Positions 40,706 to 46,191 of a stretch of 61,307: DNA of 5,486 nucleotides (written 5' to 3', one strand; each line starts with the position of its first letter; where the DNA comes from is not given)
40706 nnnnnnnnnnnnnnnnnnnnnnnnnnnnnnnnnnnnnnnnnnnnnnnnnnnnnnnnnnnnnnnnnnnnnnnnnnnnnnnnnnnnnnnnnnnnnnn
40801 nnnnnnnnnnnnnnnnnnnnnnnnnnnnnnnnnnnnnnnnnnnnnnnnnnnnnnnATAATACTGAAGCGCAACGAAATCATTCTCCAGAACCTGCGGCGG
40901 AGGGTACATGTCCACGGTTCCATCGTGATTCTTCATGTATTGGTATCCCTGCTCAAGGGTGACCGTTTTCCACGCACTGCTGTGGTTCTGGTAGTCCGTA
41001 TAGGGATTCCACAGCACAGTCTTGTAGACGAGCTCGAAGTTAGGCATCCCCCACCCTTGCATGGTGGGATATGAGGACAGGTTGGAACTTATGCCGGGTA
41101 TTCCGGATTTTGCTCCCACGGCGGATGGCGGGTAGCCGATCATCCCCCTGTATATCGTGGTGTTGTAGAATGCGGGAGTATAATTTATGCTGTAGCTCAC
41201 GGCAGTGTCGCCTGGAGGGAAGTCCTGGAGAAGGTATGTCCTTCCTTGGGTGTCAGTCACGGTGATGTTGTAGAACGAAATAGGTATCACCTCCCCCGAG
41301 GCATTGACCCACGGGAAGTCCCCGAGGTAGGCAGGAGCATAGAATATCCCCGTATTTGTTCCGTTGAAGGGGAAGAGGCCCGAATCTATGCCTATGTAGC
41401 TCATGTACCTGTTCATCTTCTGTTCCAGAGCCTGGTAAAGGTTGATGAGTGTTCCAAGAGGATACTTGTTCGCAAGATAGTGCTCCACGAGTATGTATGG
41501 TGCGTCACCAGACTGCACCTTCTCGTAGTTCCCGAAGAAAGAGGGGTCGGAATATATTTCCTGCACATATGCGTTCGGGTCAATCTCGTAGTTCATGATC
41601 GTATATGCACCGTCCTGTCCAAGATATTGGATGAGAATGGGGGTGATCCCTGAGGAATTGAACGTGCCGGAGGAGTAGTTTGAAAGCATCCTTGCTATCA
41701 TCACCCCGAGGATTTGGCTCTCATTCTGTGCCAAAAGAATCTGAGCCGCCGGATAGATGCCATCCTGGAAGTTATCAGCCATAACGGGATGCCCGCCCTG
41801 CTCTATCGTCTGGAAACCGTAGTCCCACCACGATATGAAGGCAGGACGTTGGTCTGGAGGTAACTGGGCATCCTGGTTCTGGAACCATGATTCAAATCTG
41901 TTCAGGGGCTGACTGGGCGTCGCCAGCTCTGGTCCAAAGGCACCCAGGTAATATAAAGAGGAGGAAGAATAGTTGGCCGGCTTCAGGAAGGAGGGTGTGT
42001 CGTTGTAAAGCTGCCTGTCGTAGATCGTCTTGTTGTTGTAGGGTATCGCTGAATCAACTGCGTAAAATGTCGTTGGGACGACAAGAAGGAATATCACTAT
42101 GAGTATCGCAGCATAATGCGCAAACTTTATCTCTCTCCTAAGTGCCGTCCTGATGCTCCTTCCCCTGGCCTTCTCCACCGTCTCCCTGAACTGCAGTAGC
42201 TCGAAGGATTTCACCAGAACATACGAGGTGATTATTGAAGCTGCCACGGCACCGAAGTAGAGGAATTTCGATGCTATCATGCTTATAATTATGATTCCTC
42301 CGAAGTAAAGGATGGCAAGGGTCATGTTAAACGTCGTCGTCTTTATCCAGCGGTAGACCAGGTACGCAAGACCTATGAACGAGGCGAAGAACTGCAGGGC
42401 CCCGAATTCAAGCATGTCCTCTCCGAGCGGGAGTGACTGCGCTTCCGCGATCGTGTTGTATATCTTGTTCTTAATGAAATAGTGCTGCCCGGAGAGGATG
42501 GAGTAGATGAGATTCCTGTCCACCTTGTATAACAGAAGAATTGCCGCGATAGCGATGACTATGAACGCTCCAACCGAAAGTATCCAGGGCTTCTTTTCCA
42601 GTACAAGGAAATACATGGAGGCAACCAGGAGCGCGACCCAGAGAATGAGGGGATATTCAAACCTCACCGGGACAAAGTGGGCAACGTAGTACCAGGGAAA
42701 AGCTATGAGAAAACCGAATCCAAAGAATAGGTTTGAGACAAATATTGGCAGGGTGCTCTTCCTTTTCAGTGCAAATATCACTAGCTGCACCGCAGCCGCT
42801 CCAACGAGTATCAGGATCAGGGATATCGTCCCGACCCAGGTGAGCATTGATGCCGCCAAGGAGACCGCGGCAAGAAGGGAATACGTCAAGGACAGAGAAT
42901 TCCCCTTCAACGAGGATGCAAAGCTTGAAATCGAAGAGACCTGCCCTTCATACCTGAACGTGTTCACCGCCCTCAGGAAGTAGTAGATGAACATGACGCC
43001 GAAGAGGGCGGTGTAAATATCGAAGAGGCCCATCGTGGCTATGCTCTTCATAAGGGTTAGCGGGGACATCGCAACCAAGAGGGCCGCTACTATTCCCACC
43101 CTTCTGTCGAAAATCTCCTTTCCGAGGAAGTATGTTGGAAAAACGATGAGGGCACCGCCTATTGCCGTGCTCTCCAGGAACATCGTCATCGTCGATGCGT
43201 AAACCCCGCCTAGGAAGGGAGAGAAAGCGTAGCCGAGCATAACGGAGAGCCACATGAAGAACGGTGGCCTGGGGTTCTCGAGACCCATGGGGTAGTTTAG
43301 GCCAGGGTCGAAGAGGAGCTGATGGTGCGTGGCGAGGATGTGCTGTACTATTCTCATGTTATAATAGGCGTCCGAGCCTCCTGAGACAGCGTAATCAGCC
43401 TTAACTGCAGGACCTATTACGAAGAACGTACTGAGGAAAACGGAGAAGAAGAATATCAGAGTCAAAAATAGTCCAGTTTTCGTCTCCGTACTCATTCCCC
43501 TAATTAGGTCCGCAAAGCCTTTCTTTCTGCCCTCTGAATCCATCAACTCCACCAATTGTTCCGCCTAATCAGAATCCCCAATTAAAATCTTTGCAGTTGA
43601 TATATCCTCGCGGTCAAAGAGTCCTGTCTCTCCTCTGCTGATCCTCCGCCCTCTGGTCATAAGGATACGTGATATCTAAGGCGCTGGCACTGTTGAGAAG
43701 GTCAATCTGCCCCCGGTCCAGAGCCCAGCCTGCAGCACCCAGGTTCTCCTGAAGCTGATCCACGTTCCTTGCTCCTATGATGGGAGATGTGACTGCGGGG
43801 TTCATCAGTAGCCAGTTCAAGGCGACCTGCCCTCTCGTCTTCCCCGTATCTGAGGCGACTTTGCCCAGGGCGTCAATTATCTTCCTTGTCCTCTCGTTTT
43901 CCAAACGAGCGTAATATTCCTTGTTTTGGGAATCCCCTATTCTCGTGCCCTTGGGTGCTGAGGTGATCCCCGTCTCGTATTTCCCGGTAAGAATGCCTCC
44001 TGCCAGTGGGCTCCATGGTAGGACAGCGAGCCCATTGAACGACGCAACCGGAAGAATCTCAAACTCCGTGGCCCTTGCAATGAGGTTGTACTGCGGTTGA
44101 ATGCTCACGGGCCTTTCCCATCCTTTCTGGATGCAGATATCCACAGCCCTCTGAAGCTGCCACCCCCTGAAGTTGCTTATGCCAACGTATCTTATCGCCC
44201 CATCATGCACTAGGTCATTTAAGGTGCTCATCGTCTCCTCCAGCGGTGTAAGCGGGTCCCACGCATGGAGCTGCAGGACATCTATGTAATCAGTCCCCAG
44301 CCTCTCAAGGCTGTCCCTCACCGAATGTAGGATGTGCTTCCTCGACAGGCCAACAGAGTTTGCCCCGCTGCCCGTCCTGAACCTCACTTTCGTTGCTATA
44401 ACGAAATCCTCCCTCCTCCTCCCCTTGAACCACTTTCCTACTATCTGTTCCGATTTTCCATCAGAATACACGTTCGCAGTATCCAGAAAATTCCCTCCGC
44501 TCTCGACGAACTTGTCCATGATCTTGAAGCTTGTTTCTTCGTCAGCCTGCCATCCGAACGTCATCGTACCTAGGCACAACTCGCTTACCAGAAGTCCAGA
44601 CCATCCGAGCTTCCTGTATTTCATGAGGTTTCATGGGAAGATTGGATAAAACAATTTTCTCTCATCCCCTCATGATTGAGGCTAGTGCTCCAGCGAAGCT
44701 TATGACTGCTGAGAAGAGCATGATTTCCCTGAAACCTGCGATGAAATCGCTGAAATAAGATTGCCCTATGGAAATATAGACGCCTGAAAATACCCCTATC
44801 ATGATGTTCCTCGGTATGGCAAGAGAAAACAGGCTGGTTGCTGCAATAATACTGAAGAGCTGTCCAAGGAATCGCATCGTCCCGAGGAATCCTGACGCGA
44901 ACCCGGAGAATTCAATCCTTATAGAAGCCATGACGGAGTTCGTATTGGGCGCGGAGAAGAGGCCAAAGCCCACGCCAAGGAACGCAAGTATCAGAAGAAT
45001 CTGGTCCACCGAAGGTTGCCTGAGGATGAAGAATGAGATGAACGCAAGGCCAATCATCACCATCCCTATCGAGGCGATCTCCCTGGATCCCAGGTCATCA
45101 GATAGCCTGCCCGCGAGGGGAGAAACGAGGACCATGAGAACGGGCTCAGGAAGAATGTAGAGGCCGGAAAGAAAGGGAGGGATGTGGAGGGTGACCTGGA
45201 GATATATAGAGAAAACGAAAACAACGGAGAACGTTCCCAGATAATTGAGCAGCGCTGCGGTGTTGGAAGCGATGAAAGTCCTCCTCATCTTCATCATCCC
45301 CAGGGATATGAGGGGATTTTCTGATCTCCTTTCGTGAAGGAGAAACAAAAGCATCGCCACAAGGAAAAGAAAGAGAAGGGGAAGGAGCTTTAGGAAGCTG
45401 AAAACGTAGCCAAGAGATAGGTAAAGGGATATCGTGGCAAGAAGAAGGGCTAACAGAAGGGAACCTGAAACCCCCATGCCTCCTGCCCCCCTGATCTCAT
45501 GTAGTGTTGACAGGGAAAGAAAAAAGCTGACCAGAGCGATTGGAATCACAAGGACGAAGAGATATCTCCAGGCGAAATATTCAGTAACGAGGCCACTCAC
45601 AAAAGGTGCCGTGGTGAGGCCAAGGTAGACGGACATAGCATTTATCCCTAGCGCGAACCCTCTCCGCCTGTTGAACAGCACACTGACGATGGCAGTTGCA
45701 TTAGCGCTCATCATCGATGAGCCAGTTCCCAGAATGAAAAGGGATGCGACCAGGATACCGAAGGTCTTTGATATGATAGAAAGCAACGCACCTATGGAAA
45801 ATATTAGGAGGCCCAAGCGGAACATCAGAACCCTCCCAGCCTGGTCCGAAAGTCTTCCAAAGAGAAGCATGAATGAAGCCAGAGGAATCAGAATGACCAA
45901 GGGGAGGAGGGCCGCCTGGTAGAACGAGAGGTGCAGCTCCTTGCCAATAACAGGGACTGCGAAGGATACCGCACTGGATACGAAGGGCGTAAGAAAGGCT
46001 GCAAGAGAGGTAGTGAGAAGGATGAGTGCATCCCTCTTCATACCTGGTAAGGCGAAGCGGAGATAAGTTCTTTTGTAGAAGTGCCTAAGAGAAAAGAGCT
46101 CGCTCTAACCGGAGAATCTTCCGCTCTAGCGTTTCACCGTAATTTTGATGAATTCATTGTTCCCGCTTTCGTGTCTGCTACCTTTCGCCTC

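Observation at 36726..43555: Giant AglB fused to a sequon-saturated surface domain and coupled to a second sequon-rich anchored protein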

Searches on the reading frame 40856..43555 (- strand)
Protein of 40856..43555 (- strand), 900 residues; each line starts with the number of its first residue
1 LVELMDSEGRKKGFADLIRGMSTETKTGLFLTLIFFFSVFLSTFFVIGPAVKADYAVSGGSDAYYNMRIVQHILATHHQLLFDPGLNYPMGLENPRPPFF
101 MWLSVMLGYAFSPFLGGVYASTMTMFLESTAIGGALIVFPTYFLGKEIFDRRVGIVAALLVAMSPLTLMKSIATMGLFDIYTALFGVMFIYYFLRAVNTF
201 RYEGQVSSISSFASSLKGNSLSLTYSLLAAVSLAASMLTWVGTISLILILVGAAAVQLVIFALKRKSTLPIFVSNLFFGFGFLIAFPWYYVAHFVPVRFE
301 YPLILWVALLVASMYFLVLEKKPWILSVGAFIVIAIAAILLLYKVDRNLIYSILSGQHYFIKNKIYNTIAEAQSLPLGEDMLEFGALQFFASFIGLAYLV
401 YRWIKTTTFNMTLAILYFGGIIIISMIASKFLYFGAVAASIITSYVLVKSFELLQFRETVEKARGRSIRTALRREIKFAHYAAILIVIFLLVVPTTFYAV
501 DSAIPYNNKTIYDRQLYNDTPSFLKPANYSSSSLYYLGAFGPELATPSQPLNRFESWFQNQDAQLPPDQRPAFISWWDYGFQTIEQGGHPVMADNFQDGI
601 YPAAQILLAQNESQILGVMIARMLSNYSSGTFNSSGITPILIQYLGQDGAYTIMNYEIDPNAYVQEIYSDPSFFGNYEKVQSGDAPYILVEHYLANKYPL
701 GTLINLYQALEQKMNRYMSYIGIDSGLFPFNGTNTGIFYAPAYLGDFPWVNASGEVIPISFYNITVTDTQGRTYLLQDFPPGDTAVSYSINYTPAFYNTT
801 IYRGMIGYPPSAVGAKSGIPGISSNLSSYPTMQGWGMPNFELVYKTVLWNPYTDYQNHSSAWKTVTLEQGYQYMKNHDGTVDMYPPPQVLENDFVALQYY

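Call 35: search_solved_structures(query=window:40856-43555:-, max_evalue=0.001, show_alignments=2)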
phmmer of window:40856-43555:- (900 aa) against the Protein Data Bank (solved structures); distinct sequences matched with E-value up to 0.001: 4.
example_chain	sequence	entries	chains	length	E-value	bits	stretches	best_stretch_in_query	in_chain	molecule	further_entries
3waj_A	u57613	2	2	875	1.1e-15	60.3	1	58-600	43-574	Transmembrane oligosaccharyl transferase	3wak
5gmy_A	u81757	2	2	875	1.7e-15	59.7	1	58-600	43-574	Transmembrane oligosaccharyl transferase, putative | Dolichyl-phosphooligosaccharide-protein glycotransferase 3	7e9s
3vgp_A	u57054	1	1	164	0.0005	21.7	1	560-619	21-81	Transmembrane oligosaccharyl transferase, putative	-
3vu0_A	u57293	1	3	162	0.00075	21.1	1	566-622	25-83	Putative uncharacterized protein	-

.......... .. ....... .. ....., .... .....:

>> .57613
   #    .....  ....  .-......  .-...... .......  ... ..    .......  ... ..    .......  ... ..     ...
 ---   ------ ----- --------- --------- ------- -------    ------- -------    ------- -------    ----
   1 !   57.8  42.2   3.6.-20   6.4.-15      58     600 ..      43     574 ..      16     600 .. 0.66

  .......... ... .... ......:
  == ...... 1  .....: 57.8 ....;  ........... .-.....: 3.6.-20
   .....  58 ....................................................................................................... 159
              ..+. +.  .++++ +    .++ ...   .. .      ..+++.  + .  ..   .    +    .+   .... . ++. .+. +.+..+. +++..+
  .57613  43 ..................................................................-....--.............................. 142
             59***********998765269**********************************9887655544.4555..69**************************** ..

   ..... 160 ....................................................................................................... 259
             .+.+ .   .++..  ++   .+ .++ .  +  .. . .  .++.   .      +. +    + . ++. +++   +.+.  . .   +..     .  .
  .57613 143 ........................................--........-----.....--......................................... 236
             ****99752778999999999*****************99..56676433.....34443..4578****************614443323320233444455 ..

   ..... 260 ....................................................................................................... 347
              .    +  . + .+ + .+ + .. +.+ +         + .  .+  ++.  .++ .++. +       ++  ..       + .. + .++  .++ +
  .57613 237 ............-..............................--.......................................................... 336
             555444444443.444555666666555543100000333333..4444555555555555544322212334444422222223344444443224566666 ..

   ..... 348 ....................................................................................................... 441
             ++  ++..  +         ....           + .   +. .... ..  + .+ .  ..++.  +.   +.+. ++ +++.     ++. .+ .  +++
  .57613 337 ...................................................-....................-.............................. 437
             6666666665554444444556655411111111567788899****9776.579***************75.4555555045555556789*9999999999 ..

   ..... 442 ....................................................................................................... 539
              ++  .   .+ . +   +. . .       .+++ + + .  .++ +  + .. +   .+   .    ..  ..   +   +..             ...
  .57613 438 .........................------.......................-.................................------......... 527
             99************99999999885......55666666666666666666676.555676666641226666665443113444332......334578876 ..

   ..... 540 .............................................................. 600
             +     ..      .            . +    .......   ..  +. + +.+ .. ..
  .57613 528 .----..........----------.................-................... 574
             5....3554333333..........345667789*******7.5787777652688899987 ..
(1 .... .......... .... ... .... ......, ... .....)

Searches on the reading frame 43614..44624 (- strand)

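Call 58: search_protein_families(library=pfam, proteins=[window:43614-44624:-], max_evalue=0.001)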
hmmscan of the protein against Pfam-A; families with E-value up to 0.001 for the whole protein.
window:43614-44624:- (336 aa): 1 family
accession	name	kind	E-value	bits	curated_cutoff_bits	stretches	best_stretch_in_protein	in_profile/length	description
PF00248.27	Aldo_ket_red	-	4.3e-80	269.3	24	1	15-313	1-289/291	Aldo/keto reductase family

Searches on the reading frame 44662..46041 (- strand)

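Call 58: search_protein_families(library=pfam, proteins=[window:44662-46041:-], max_evalue=0.001)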
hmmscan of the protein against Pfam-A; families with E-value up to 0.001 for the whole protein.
window:44662-46041:- (459 aa): 2 families
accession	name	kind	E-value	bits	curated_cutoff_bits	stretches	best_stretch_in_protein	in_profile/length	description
PF07690.21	MFS_1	-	1.2e-35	123.5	33.4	1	12-396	2-345/347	Major Facilitator Superfamily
PF06609.19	TRI12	-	0.00062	18.8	23.2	1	12-172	50-209/599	Fungal trichothecene efflux pump (TRI12)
